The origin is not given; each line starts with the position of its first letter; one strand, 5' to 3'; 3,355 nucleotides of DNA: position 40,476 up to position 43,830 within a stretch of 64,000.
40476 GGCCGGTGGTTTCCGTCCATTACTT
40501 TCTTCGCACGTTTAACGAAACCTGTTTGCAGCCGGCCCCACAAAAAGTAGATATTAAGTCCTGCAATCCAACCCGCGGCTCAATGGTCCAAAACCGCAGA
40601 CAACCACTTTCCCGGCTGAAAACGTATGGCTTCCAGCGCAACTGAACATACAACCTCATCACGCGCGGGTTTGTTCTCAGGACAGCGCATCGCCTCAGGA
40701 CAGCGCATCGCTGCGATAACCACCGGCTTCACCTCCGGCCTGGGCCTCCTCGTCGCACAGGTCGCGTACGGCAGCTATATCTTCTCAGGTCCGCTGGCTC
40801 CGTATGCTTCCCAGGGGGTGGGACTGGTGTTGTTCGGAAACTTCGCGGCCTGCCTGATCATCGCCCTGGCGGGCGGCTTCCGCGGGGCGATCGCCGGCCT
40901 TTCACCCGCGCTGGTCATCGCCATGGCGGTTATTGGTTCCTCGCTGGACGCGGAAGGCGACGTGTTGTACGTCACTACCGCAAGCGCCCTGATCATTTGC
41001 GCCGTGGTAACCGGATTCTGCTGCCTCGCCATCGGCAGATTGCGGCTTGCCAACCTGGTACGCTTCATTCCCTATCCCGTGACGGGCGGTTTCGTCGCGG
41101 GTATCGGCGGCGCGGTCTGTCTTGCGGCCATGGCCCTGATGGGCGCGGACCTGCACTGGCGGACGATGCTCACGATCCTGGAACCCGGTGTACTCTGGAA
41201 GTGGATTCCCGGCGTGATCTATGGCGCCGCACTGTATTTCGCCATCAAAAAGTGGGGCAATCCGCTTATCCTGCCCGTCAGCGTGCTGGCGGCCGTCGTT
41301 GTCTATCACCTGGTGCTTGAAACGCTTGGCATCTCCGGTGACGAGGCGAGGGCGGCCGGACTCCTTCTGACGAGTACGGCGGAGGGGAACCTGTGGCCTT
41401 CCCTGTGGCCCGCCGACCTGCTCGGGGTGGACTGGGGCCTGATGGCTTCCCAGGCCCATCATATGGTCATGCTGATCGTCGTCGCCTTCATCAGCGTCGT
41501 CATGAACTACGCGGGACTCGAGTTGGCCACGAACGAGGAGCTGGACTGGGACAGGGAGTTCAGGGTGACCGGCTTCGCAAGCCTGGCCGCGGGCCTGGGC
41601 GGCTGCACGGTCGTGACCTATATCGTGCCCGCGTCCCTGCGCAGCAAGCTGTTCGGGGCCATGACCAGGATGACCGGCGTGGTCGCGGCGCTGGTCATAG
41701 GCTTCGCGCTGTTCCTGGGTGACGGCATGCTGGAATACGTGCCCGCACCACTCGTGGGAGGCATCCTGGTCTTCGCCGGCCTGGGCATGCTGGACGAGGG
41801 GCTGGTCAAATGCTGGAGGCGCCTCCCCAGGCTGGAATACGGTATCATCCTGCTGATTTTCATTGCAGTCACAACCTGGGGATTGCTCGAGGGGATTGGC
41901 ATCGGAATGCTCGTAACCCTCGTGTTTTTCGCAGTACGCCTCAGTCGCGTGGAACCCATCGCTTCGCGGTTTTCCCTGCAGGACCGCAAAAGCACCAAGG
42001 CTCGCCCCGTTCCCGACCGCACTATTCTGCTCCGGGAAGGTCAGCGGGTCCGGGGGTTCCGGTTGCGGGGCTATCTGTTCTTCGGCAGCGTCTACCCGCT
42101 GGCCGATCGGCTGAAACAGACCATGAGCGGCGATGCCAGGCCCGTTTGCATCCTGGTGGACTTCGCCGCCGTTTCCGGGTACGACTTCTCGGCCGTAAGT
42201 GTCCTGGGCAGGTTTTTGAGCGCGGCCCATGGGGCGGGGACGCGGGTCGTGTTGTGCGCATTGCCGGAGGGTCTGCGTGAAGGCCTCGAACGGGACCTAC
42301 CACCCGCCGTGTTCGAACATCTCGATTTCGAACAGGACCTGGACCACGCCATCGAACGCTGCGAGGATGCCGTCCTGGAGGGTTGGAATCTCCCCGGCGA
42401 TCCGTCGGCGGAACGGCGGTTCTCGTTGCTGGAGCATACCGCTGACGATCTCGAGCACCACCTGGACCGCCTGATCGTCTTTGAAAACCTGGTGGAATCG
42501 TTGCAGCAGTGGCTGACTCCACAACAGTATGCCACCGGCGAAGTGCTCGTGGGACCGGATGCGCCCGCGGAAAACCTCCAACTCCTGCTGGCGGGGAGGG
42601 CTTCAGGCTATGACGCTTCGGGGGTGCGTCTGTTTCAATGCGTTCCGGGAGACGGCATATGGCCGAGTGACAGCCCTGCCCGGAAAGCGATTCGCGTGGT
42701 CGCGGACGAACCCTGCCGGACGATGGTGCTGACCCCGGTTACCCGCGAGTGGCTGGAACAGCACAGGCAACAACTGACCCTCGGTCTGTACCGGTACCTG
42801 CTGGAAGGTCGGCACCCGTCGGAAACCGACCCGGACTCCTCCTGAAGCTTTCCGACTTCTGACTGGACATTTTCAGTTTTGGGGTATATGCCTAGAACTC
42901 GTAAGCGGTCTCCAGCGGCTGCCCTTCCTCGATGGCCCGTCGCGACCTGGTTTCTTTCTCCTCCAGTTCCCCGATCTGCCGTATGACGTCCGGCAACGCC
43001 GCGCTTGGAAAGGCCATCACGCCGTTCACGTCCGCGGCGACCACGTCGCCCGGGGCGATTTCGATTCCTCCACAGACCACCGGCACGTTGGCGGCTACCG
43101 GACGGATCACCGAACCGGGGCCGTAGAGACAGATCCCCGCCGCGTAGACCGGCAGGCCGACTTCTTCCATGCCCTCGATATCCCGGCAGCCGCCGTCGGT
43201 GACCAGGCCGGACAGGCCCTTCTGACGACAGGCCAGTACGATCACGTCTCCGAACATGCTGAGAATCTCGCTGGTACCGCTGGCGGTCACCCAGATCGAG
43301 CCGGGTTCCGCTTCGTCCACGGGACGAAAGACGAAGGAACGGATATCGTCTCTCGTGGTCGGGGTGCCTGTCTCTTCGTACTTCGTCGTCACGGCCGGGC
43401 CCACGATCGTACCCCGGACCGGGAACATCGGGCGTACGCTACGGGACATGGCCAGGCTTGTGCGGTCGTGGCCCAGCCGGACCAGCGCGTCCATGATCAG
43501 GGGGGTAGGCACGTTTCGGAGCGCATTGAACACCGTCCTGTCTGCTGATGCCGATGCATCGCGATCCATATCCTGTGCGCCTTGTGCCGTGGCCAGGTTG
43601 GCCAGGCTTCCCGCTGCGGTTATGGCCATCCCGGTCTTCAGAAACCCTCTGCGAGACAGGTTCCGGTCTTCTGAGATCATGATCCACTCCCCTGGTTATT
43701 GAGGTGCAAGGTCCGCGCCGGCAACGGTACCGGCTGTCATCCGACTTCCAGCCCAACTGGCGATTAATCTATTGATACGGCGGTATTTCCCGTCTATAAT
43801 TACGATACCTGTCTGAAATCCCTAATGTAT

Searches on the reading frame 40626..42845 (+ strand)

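Call 6: search_protein_families(library=pfam, proteins=[window:40626-42845:+], max_evalue=0.001)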
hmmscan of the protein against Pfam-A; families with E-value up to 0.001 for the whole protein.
window:40626-42845:+ (739 aa): 3 families
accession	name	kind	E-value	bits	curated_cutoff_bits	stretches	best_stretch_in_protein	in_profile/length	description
PF00916.26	Sulfate_transp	-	4e-26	92.1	23.2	1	67-409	32-378/380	Sulfate permease family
PF01740.26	STAS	-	3e-06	27.4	22.6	1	471-555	6-89/106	STAS domain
PF13466.11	STAS_2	-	0.00019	22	29.2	1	493-553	16-73/80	STAS domain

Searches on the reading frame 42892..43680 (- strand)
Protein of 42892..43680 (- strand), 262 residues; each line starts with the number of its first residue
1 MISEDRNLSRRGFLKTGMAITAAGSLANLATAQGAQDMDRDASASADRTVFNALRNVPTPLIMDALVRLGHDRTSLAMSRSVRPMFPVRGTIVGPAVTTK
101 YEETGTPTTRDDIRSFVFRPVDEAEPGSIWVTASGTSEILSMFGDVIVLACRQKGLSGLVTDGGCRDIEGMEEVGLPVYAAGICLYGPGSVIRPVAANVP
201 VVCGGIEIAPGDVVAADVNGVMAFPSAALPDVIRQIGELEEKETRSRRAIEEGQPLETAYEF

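Call 6: search_protein_families(library=pfam, proteins=[window:42892-43680:-], max_evalue=0.001)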
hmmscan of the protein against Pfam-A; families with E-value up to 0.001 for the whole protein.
window:42892-43680:- (262 aa): 2 families
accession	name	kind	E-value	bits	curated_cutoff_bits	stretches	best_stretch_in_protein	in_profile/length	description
PF03737.21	RraA-like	-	1.2e-28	100.7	24.5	1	59-222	1-151/152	Aldolase/RraA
PF10518.14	TAT_signal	-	0.00012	22.3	22.7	1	7-27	1-21/21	TAT (twin-arginine translocation) pathway signal sequence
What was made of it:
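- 42892..43680 (-): RraA-like class II aldolase/decarboxylase-family protein with a TAT-like N-terminus. Pfam RraA-like and TAT_signal (call 6).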

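Call 92: search_protein_families(library=ncbifam, proteins=[window:42892-43680:-], max_evalue=0.00001)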
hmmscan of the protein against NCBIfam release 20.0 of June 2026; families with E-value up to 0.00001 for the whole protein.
window:42892-43680:- (262 aa): 9 families
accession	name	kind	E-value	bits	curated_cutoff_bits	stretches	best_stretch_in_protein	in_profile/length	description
NF006093.0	PRK08245.1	subfamily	1.5e-34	119.5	208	1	45-260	5-221/240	hypothetical protein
NF004850.0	PRK06201.1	subfamily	1.9e-31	109.3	231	1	43-254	12-207/222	hypothetical protein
NF006731.0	PRK09262.1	equivalog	2e-25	89.6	179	1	72-254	37-208/229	4-carboxy-4-hydroxy-2-oxoadipate aldolase/oxaloacetate decarboxylase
NF005442.0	PRK07028.1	equivalog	4.3e-24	84.9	593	1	35-258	214-419/430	bifunctional hexulose-6-phosphate synthase/ribonuclease regulator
NF009399.0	PRK12764.1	equivalog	1.5e-22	80.3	444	1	42-260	264-480/501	fumarylacetoacetate hydrolase family protein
TIGR02798.1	ligK_PcmE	equivalog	1.6e-20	73.7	304.5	1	73-253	32-201/222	4-carboxy-4-hydroxy-2-oxoadipate aldolase/oxaloacetate decarboxylase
NF006875.0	PRK09372.1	equivalog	1.8e-08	34.3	136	1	116-224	47-154/161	ribonuclease E activity regulator RraA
NF009134.0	PRK12487.1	equivalog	9.2e-08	32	196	1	122-222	53-152/161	putative 4-hydroxy-4-methyl-2-oxoglutarate aldolase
TIGR01935.1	NOT-MenG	subfamily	1.6e-07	31.3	123.8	1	121-222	48-148/150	RraA family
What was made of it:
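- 42892..43680 (-): NCBIfam hits to CHA aldolase/oxaloacetate decarboxylase are below cut-off (call 92).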
